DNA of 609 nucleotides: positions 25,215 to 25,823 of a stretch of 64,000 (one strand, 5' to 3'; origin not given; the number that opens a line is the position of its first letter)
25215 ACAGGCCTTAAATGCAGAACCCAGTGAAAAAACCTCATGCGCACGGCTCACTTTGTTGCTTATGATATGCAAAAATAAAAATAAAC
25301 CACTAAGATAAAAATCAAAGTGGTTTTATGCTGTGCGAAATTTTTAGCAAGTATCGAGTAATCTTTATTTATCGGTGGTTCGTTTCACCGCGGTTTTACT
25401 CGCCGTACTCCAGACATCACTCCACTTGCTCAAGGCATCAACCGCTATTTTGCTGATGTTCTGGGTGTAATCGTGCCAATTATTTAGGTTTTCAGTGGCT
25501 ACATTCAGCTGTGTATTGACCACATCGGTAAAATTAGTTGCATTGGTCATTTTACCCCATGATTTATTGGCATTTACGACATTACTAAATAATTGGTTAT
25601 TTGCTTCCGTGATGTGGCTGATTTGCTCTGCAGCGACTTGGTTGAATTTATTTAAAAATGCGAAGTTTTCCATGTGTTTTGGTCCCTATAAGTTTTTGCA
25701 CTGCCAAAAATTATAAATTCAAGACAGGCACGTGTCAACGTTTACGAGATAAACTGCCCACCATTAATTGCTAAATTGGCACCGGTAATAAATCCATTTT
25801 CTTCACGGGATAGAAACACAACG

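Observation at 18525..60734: Modular family of small palindromic intergenic repeat elements (at least 6 copies in 64 kb)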

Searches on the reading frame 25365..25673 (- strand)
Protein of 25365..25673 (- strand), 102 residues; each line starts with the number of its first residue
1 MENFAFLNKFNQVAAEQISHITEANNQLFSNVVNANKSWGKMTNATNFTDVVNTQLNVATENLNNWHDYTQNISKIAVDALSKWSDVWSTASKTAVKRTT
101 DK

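Call 38: search_protein_families(library=pfam, proteins=[window:25365-25673:-], max_evalue=0.00001)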
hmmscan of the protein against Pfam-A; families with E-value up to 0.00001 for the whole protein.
window:25365-25673:- (102 aa): 1 family
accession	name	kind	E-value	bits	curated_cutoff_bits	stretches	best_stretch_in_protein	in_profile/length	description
PF09361.15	Phasin_2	-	4.5e-07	30.5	24.9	1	2-83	9-91/100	Phasin protein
